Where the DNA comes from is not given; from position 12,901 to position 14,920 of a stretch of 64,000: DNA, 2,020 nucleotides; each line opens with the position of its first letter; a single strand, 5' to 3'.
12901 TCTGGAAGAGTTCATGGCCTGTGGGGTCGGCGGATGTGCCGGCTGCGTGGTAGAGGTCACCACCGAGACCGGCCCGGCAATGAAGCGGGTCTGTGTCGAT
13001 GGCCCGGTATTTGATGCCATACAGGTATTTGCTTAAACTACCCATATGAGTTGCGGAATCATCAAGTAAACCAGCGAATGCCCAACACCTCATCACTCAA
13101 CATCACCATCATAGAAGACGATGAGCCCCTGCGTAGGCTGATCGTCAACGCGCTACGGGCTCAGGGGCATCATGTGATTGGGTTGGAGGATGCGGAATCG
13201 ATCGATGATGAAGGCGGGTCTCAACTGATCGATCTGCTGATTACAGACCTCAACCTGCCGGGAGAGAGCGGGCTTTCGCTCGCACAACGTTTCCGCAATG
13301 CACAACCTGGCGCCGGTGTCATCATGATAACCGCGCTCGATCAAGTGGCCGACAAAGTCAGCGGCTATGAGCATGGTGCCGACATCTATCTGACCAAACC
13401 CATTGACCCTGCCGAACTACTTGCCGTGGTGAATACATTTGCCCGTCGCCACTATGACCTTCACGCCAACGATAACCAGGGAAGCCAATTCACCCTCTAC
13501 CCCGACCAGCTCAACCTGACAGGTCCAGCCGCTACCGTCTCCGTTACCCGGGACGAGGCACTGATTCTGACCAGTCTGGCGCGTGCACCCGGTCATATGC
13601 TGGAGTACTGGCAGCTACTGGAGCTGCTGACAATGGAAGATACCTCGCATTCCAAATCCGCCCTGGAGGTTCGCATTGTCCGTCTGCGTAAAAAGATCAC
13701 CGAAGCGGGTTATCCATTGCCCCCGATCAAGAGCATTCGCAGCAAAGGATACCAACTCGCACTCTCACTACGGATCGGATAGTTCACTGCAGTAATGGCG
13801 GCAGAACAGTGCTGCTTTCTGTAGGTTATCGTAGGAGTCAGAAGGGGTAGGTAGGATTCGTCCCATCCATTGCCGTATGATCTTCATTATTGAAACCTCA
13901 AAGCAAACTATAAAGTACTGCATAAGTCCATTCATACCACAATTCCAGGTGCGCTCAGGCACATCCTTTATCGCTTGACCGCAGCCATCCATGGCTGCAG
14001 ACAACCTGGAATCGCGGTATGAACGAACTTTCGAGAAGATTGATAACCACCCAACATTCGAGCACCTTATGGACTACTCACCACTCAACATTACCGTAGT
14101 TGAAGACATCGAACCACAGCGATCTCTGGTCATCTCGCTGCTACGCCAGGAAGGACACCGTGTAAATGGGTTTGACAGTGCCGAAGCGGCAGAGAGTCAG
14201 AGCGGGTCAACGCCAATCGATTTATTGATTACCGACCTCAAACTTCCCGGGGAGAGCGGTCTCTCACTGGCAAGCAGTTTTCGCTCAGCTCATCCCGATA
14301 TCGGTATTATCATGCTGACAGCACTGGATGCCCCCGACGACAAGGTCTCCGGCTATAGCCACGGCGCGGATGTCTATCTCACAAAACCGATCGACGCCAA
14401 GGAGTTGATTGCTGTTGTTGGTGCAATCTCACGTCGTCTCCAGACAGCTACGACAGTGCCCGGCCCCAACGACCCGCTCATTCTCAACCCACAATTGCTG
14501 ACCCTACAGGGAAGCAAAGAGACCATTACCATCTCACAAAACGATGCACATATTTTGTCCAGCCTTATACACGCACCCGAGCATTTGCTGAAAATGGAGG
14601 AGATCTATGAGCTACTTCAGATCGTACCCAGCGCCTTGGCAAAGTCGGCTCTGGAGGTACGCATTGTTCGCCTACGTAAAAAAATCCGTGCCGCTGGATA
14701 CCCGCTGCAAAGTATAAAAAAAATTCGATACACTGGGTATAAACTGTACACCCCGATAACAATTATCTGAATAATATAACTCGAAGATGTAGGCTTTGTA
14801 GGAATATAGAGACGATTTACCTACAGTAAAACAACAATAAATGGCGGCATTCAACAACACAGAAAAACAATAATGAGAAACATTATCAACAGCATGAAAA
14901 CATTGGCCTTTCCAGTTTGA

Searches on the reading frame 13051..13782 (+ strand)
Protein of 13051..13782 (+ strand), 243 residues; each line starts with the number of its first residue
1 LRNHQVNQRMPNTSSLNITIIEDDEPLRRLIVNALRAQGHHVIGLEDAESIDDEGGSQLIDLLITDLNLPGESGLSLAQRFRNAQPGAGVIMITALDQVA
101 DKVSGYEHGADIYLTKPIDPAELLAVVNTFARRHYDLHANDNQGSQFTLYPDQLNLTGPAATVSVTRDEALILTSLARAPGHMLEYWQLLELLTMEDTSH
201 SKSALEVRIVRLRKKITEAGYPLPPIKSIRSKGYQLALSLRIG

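Call 3: search_protein_families(library=pfam, proteins=[window:13051-13782:+], max_evalue=0.1)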
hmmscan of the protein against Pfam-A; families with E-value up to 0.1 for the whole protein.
window:13051-13782:+ (243 aa): 2 families
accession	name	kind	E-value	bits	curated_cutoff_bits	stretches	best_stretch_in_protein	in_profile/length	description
PF00072.30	Response_reg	-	1.7e-21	76.9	30.2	1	18-127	1-110/111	Response regulator receiver domain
PF00486.34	Trans_reg_C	-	6.6e-11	42.6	26.2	1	162-236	3-77/77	Transcriptional regulatory protein, C terminal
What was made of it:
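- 13051..13782 (+): OmpR/PhoB-family response regulator RR1 (receiver domain plus winged-helix DNA-binding domain). No sensor kinase lies next to it. Pfam Response_reg 1.7e-21 and Trans_reg_C 6.6e-11 (call 3).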

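Call 4: search_protein_families(library=ncbifam, proteins=[window:13051-13782:+], max_evalue=0.1)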
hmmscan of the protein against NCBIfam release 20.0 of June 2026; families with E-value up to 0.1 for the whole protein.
window:13051-13782:+ (243 aa): 95 families (the best 25 are shown)
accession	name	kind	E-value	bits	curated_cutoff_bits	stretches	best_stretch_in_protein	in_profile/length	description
NF007005.1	PRK09468.1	equivalog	7.6e-30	104.1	331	1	17-219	5-214/237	osmolarity response regulator transcription factor OmpR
TIGR02154.1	PhoB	equivalog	1.8e-29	102.6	296.2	1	16-236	3-225/226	phosphate regulon transcriptional regulator PhoB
NF008296.0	PRK11083.1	equivalog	8.4e-28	97.3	273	1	17-237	5-226/228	two-component system response regulator CreB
NF041734.1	resp_reg_RppA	equivalog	1.7e-27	96.3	250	1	18-237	3-228/229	two-component system response regulator RppA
NF007928.2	PRK10643.1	equivalog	3.1e-27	95.6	330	1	17-236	2-216/216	two-component system response regulator PmrA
NF008078.0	PRK10816.1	equivalog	3.9e-25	88.7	336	1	17-238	2-222/223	two-component system response regulator PhoP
NF041733.1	resp_reg_CseB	equivalog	6.9e-25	87.8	350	1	18-236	3-226/228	two-component system response regulator CseB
NF008034.0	PRK10766.1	equivalog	1.5e-24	86.8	275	1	17-217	4-212/231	two-component system response regulator TorR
TIGR01387.1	cztR_silR_copR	subfamily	1.6e-24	86.8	279.2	1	18-236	1-218/218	heavy metal response regulator transcription factor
NF045944.1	ResRegRpaBCyano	equivalog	5.7e-24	84.8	330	1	20-235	2-226/229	response regulator transcription factor RpaB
NF007982.1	PRK10710.1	equivalog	8.6e-24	84.4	380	1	14-235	6-226/235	envelope stress response regulator BaeR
NF040689.1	MtrAB_MtrA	equivalog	1e-23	83.8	300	1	18-235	1-217/219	MtrAB system response regulator MtrA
NF012023.0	PRK15479.1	equivalog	1e-22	80.8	337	1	19-237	4-218/224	transcriptional regulator TctD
NF008378.0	PRK11173.1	equivalog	1e-22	80.7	334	1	16-237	4-233/238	two-component system response regulator ArcA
TIGR03787.1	marine_sort_RR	equivalog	4e-22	78.8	335.7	1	17-235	2-224/227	proteobacterial dedicated sortase system response regulator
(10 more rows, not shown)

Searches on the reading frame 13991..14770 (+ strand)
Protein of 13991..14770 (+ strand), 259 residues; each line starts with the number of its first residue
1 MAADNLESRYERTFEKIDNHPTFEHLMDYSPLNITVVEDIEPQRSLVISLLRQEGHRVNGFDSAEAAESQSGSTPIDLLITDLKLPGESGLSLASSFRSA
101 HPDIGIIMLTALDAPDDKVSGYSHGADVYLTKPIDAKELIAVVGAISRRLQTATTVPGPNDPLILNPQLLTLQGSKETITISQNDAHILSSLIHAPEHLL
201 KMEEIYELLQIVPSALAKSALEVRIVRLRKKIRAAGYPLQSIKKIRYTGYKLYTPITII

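Call 3: search_protein_families(library=pfam, proteins=[window:13991-14770:+], max_evalue=0.1)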
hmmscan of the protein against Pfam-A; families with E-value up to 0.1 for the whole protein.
window:13991-14770:+ (259 aa): 2 families
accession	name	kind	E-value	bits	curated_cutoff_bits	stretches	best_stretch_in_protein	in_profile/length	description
PF00072.30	Response_reg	-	9.2e-22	77.8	30.2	1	34-143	1-110/111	Response regulator receiver domain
PF00486.34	Trans_reg_C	-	5.1e-08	33.3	26.2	1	177-252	2-77/77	Transcriptional regulatory protein, C terminal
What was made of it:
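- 13991..14770 (+): OmpR/PhoB-family response regulator RR2, a paralogue of RR1. Pfam Response_reg 9.2e-22 and Trans_reg_C 5.1e-8 (call 3).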

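Call 4: search_protein_families(library=ncbifam, proteins=[window:13991-14770:+], max_evalue=0.1)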
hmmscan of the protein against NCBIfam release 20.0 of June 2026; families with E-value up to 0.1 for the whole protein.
window:13991-14770:+ (259 aa): 93 families (the best 25 are shown)
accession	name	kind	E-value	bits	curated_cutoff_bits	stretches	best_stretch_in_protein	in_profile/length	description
TIGR02154.1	PhoB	equivalog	1.5e-28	99.6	296.2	1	33-252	4-225/226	phosphate regulon transcriptional regulator PhoB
NF041734.1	resp_reg_RppA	equivalog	1.7e-25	89.7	250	1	34-252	3-227/229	two-component system response regulator RppA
NF053854.1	RespRegPhoBBctds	equivalog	7.6e-25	87.6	270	1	34-238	1-213/225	two-component system response regulator PhoB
NF007928.2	PRK10643.1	equivalog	9.6e-25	87.5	330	1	34-252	3-216/216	two-component system response regulator PmrA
NF007005.1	PRK09468.1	equivalog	1.3e-24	86.9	331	1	33-249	5-228/237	osmolarity response regulator transcription factor OmpR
NF008296.0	PRK11083.1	equivalog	1.1e-23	83.8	273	1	33-252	5-225/228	two-component system response regulator CreB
NF008078.0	PRK10816.1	equivalog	3.5e-23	82.3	336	1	34-252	3-220/223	two-component system response regulator PhoP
NF008034.0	PRK10766.1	equivalog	4.8e-23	81.9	275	1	33-234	4-213/231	two-component system response regulator TorR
NF007546.0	PRK10161.1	equivalog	2.4e-22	79.6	471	1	34-254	5-227/229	phosphate response regulator transcription factor PhoB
NF040689.1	MtrAB_MtrA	equivalog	4.3e-21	75.3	300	1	35-251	2-217/219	MtrAB system response regulator MtrA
TIGR03787.1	marine_sort_RR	equivalog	1.2e-20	74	335.7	1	34-251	3-224/227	proteobacterial dedicated sortase system response regulator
NF051850.1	RespRegRprY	equivalog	4.6e-20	72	370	1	32-255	5-229/234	response regulator transcription factor RprY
NF045991.1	RespRegCtrARhodob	equivalog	1.8e-19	70.4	350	1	34-252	3-221/224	response regulator transcription factor CtrA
TIGR01387.1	cztR_silR_copR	subfamily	2e-19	70.1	279.2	1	34-252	1-218/218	heavy metal response regulator transcription factor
NF040534.1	resp_reg_YycF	equivalog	2e-19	69.8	340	1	34-250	3-225/231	response regulator YycF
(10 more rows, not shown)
